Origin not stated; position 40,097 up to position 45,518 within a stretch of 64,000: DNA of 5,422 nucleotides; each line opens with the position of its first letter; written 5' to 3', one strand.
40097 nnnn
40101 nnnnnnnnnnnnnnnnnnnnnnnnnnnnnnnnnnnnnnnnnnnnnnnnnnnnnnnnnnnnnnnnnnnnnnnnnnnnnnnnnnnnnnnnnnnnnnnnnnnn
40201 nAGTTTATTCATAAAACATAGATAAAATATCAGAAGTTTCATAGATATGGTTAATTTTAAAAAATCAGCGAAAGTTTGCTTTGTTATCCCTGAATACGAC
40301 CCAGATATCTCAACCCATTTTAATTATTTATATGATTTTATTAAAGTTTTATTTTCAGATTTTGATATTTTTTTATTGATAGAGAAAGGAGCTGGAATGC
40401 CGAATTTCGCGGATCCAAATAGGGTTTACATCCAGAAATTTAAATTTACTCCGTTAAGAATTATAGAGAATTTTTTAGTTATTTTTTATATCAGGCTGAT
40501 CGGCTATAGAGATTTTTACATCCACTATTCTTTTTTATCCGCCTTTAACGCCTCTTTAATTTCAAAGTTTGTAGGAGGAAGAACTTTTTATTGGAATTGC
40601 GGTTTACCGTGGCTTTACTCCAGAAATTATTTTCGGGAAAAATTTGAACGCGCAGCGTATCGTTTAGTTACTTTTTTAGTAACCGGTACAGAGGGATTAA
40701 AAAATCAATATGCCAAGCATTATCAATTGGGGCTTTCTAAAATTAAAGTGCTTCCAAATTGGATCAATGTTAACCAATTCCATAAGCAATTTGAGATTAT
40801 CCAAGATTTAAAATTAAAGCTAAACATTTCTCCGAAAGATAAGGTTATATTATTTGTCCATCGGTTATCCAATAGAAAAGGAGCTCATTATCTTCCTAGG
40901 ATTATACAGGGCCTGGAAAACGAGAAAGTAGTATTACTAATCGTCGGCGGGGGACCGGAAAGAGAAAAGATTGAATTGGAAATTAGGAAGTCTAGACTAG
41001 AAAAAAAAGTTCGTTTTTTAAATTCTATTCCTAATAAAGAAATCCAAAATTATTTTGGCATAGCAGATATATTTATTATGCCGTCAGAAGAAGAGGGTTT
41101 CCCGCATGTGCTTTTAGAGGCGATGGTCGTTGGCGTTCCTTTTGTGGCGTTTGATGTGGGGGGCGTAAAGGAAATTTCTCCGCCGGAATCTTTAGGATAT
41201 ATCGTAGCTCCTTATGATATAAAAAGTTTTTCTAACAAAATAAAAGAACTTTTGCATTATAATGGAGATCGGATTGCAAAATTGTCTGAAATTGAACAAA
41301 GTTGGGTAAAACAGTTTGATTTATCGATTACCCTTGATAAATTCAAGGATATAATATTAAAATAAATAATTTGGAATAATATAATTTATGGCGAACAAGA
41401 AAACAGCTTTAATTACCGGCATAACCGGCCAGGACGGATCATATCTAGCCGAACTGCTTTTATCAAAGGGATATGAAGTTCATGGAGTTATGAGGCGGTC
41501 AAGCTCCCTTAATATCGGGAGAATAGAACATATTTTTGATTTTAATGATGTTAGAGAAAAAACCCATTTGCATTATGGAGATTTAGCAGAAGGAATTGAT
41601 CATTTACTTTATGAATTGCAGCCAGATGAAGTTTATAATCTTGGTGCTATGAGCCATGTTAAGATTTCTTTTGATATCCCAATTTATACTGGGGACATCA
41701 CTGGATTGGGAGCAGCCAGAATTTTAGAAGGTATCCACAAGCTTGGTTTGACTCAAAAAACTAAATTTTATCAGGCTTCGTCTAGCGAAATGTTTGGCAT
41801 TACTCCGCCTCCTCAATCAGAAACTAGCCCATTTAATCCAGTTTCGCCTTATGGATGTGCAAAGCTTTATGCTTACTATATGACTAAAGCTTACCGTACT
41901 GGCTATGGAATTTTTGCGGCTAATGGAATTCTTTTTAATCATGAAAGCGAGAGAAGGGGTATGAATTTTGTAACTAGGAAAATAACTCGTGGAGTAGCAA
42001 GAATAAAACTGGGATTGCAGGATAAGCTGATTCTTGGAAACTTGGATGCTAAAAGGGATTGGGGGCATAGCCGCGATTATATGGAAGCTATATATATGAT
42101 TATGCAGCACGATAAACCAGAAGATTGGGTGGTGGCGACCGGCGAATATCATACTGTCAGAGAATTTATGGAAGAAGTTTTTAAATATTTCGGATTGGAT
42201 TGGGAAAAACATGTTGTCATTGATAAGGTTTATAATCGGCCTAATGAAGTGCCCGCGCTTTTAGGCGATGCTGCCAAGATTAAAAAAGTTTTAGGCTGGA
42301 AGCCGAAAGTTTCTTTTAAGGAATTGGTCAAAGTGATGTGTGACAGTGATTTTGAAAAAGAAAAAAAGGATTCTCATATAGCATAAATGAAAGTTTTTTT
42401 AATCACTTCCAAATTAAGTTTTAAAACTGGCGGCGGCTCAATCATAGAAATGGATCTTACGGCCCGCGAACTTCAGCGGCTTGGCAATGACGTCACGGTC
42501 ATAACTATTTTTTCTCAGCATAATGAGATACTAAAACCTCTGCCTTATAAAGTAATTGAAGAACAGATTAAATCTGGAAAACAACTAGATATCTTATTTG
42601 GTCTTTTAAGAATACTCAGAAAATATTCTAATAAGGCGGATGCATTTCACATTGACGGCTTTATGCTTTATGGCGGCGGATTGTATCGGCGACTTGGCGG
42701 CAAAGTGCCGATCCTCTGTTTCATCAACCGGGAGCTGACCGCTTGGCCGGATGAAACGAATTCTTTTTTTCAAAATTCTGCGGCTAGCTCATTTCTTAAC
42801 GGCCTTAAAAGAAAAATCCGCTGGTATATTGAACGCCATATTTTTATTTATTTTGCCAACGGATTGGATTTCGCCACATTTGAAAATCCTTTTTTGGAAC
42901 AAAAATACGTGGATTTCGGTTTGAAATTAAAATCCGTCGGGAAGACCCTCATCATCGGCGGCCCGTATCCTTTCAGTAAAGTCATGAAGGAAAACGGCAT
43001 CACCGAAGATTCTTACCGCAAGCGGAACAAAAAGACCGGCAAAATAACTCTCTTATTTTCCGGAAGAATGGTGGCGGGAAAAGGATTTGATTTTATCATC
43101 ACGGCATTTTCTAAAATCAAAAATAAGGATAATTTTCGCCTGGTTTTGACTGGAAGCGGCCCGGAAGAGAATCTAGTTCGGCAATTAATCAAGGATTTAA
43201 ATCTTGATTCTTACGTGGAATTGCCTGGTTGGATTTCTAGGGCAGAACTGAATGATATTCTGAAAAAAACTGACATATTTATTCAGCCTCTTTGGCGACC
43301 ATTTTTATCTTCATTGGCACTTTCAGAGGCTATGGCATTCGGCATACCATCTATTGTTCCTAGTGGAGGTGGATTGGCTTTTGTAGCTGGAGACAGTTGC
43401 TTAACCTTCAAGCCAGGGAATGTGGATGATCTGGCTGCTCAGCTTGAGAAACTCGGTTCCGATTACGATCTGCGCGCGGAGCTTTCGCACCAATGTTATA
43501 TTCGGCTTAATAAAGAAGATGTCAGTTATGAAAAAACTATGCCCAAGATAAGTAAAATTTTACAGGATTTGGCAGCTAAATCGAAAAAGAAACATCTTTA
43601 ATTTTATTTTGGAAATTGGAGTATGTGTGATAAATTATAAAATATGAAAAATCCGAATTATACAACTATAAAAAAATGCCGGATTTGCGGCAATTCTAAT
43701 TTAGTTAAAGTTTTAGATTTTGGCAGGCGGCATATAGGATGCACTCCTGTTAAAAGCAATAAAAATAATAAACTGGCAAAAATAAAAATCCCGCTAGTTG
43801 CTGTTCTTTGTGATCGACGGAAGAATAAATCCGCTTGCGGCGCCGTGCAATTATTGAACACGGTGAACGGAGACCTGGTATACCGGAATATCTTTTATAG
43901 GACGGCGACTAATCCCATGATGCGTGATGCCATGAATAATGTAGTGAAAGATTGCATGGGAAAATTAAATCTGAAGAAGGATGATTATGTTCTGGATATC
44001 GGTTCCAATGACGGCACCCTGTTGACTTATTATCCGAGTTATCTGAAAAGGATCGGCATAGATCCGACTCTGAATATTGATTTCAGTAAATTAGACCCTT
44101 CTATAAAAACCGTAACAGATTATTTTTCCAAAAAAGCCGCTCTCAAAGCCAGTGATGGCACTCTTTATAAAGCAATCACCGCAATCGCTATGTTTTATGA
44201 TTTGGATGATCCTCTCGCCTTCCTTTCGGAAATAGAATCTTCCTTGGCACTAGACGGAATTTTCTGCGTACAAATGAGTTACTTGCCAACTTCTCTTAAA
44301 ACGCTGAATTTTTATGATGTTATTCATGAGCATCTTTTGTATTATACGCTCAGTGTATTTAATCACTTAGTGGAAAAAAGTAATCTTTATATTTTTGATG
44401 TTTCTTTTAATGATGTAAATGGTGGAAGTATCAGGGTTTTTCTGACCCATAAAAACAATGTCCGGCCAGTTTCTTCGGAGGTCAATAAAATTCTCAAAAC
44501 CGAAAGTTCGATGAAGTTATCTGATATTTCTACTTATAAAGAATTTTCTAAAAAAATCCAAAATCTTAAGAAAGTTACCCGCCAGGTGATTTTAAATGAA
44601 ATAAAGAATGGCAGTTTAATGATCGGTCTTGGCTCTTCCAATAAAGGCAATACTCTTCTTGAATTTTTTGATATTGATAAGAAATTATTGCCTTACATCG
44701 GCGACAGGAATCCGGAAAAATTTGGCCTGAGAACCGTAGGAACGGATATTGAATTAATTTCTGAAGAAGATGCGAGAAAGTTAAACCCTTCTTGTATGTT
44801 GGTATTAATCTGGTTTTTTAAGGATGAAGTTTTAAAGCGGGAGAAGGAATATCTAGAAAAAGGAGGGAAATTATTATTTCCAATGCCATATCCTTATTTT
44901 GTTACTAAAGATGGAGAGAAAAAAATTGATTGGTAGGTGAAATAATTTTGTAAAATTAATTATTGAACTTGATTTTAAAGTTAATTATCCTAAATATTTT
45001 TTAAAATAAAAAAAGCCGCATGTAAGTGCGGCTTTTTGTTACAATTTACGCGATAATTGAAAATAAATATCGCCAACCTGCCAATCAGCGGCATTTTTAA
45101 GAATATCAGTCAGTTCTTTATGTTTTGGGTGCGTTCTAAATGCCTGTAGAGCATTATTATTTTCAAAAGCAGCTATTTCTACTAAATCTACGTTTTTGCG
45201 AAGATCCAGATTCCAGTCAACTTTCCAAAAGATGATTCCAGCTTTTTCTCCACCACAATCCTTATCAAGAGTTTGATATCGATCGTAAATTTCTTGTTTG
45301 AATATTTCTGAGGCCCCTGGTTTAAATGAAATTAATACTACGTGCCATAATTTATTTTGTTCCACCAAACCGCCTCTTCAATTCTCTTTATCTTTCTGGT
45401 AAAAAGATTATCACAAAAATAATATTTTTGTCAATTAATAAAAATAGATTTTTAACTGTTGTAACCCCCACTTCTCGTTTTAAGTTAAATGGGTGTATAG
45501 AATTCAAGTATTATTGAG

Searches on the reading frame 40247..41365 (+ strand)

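Call 56: search_protein_families(library=pfam, proteins=[window:40247-41365:+], max_evalue=0.0001)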
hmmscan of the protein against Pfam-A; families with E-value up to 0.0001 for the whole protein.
window:40247-41365:+ (372 aa): 3 families
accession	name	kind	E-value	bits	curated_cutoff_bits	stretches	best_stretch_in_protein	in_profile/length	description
PF00534.26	Glycos_transf_1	-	2.4e-40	138.3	26.4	1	189-339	6-159/172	Glycosyl transferases group 1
PF13692.12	Glyco_trans_1_4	-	2.5e-31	109.3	27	1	199-337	2-141/142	Glycosyl transferases group 1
PF20706.3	GT4-conflict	-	8.5e-06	25.4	26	1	211-307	212-316/385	Family 4 Glycosyltransferase in conflict systems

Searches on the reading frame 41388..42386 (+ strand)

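Call 56: search_protein_families(library=pfam, proteins=[window:41388-42386:+], max_evalue=0.0001)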
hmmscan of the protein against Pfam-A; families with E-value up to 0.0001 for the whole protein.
window:41388-42386:+ (332 aa): 2 families
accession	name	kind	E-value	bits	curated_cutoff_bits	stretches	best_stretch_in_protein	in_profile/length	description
PF16363.11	GDP_Man_Dehyd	-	2.2e-125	418.9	27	1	8-317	1-332/332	GDP-mannose 4,6 dehydratase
PF01370.27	Epimerase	-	1.7e-62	211.4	20.9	1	7-250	1-240/240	NAD dependent epimerase/dehydratase family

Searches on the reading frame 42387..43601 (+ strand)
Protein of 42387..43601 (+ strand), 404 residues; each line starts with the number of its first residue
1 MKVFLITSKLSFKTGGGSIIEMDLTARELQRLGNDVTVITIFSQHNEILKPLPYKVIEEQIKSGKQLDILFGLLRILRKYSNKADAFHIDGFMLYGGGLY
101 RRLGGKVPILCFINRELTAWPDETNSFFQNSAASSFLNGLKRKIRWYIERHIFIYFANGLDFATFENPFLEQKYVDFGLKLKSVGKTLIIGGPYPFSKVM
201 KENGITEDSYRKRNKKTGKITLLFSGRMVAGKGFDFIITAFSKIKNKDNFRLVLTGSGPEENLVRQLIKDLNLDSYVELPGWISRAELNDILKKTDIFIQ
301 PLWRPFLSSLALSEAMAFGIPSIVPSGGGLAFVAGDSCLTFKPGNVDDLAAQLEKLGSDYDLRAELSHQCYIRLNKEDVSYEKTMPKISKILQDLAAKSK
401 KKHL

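Call 56: search_protein_families(library=pfam, proteins=[window:42387-43601:+], max_evalue=0.0001)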
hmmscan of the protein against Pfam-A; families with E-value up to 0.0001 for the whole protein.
window:42387-43601:+ (404 aa): 3 families
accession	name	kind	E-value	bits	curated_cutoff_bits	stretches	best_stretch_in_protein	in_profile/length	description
PF00534.26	Glycos_transf_1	-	1.8e-25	89.9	26.4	1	211-367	7-166/172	Glycosyl transferases group 1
PF13692.12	Glyco_trans_1_4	-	1.6e-23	83.9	27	1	221-358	3-141/142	Glycosyl transferases group 1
PF13524.12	Glyco_trans_1_2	-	8.6e-06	26.2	25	1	241-381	6-135/144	Glycosyl transferase-like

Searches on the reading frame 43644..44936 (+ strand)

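Call 56: search_protein_families(library=pfam, proteins=[window:43644-44936:+], max_evalue=0.0001)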
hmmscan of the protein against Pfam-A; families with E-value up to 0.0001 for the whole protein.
window:43644-44936:+ (430 aa): 3 families
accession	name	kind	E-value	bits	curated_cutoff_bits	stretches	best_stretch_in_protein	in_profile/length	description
PF08484.17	Methyltransf_14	-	1.9e-41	142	23.5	1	258-415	2-160/160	C-methyltransferase C-terminal domain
PF13489.12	Methyltransf_23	-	1.3e-09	38.5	27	1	110-250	20-161/164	Methyltransferase domain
PF08421.16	Methyltransf_13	-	5.4e-08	33.3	31.3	1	12-79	1-61/62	Putative zinc binding domain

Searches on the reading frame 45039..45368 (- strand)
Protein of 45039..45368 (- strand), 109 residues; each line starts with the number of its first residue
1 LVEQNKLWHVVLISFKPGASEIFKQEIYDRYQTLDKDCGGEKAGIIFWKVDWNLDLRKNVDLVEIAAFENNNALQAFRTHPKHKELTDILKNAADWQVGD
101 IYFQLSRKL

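Call 57: search_protein_families(library=pfam, proteins=[window:45039-45368:-], max_evalue=0.0001)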
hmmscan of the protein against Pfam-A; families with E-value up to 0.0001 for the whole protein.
window:45039-45368:- (109 aa): 1 family
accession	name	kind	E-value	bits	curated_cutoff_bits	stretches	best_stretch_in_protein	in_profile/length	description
PF07876.18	Dabb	-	2.1e-09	38.4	25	1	9-100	3-93/96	Stress responsive A/B Barrel Domain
